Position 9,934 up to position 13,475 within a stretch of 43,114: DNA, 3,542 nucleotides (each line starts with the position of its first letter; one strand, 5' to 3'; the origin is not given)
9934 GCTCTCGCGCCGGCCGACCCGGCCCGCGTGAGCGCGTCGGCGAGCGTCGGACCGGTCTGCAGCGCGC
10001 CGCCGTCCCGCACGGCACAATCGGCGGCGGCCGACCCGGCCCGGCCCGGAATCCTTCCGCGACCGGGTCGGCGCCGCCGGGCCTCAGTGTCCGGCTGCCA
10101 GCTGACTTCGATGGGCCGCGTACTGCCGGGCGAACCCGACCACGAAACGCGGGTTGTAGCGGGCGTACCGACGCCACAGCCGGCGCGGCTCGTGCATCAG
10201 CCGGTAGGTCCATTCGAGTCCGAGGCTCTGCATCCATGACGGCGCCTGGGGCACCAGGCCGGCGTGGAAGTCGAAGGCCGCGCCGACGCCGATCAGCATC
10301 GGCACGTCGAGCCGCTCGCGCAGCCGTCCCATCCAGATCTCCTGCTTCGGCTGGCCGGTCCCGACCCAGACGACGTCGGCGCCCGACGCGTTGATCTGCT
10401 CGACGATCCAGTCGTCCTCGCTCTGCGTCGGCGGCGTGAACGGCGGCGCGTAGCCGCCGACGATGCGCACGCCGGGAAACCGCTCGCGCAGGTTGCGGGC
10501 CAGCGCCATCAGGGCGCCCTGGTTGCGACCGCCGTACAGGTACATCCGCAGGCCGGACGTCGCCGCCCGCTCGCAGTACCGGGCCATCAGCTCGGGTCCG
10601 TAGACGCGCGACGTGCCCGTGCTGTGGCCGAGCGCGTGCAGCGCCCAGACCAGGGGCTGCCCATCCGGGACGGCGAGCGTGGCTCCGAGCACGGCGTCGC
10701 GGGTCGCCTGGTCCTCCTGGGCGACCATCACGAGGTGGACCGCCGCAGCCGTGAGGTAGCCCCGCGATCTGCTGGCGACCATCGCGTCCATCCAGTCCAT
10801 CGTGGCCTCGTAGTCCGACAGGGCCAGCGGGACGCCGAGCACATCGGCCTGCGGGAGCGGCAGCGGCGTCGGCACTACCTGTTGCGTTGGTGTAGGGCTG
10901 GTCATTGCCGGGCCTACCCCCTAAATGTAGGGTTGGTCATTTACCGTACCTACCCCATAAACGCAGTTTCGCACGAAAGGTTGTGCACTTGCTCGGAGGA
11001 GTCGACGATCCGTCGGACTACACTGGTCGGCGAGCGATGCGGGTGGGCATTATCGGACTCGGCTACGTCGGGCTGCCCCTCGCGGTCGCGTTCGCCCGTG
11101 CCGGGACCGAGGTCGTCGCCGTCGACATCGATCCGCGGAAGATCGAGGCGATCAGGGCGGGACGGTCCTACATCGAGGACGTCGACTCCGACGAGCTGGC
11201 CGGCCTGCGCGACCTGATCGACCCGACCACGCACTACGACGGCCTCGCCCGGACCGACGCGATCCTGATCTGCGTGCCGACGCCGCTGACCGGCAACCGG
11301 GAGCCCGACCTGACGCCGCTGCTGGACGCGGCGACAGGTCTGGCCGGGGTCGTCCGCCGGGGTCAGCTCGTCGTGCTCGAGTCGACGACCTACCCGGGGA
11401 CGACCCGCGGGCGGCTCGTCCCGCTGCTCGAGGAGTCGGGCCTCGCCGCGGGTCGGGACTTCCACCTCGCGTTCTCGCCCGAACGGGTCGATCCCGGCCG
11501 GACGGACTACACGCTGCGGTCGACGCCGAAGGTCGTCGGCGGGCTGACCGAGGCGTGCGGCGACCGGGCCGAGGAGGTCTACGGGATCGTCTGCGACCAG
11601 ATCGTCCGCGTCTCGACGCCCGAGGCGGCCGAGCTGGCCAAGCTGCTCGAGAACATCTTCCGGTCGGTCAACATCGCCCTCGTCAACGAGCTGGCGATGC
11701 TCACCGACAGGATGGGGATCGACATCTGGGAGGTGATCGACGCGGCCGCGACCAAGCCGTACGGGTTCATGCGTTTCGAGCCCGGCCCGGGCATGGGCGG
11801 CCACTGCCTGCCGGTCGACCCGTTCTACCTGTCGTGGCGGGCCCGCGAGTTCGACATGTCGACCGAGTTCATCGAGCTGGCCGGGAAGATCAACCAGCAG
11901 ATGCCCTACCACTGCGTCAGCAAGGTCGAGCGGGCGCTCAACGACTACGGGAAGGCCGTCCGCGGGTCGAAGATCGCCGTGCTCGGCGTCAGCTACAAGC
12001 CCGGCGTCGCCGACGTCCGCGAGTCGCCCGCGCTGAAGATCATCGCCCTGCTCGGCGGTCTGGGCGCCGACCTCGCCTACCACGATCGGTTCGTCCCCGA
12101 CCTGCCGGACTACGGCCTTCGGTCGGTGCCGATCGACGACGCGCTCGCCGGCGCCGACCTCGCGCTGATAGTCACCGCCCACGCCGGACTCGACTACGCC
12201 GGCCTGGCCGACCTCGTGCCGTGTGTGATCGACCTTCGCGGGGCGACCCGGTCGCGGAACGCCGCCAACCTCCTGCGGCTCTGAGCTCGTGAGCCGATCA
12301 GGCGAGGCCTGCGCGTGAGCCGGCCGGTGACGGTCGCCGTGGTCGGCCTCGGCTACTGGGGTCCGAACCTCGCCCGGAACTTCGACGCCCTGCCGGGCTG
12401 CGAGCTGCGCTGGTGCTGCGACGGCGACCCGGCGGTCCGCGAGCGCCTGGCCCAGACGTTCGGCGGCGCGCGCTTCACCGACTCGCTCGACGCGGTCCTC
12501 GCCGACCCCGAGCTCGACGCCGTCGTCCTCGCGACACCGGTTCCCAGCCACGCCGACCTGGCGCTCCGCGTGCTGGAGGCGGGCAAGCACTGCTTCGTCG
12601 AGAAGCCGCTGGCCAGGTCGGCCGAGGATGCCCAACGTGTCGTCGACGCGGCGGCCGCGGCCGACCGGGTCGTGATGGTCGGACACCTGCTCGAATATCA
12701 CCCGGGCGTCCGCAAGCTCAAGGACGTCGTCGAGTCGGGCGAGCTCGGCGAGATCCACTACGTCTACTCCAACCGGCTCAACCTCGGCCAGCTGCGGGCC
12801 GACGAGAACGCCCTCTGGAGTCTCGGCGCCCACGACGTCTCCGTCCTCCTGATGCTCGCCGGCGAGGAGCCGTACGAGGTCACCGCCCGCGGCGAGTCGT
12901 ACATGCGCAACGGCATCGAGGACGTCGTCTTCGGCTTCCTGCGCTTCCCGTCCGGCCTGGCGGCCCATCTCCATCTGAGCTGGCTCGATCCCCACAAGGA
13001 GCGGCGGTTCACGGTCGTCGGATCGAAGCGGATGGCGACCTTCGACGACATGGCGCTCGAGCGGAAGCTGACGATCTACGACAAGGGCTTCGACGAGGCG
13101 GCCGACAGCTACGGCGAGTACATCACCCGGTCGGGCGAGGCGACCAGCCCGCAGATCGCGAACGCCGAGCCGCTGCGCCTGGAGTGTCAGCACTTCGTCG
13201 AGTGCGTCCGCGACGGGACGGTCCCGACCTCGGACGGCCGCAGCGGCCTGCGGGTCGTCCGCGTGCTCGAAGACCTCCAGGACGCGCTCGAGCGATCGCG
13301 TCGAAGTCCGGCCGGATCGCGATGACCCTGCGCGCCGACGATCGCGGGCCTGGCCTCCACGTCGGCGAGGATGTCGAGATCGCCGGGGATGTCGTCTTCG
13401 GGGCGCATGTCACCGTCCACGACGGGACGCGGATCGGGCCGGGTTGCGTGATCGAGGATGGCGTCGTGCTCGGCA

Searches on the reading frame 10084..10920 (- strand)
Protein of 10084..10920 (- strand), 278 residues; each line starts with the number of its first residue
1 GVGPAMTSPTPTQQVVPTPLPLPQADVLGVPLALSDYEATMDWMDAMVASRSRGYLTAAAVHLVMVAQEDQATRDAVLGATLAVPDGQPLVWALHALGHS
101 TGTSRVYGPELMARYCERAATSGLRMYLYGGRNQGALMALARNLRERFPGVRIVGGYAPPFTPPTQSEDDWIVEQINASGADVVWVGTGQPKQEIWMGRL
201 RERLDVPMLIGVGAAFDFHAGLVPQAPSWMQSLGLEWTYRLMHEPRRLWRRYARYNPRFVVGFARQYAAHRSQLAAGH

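Call 61: search_protein_families(library=pfam, proteins=[window:10084-10920:-], max_evalue=0.00001)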
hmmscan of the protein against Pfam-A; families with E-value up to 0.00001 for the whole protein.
window:10084-10920:- (278 aa): 1 family
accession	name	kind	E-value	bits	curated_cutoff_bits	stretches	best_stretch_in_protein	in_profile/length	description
PF03808.19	Glyco_tran_WecG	-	4.9e-61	205.8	27.4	1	80-252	1-168/168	Glycosyl transferase WecG/TagA/CpsF family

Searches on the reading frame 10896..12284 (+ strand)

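Call 61: search_protein_families(library=pfam, proteins=[window:10896-12284:+], max_evalue=0.00001)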
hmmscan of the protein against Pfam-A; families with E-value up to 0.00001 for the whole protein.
window:10896-12284:+ (462 aa): 4 families
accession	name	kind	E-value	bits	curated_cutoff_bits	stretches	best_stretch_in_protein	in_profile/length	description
PF03721.20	UDPG_MGDP_dh_N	-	3.3e-40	138.1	27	1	48-224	1-183/187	UDP-glucose/GDP-mannose dehydrogenase family, NAD binding domain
PF00984.24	UDPG_MGDP_dh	-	2e-31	108.4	25.4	1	243-334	1-93/94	UDP-glucose/GDP-mannose dehydrogenase family, central domain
PF03720.21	UDPG_MGDP_dh_C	-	1.5e-16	61.1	30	1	361-450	1-100/103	UDP-glucose/GDP-mannose dehydrogenase family, UDP binding domain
PF03446.21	NAD_binding_2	-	8.9e-07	29.5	21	1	49-173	1-103/161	NAD binding domain of 6-phosphogluconate dehydrogenase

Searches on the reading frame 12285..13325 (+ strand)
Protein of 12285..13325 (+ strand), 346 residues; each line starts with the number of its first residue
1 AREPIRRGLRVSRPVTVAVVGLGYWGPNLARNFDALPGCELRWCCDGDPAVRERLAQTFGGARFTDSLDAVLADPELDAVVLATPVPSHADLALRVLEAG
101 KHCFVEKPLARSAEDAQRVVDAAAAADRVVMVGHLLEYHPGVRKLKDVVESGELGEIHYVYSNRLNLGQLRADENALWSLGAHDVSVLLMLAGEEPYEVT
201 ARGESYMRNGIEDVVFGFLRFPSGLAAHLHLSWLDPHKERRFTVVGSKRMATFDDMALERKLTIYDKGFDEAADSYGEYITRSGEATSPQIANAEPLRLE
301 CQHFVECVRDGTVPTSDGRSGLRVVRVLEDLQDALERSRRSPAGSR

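Call 61: search_protein_families(library=pfam, proteins=[window:12285-13325:+], max_evalue=0.00001)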
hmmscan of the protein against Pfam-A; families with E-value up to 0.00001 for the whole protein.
window:12285-13325:+ (346 aa): 4 families
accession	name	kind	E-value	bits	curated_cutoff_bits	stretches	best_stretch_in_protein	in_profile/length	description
PF01408.29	GFO_IDH_MocA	-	1e-25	91.2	24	1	16-134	2-120/120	Oxidoreductase family, NAD-binding Rossmann fold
PF22725.1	GFO_IDH_MocA_C3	-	7.6e-19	68.4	27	1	142-250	1-122/124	GFO/IDH/MocA C-terminal domain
PF02894.22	GFO_IDH_MocA_C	-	7.3e-12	46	22.9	1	146-336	1-211/218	Oxidoreductase family, C-terminal alpha/beta domain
PF03447.22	NAD_binding_3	-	2.5e-07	31.8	24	1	22-130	2-113/116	Homoserine dehydrogenase, NAD binding domain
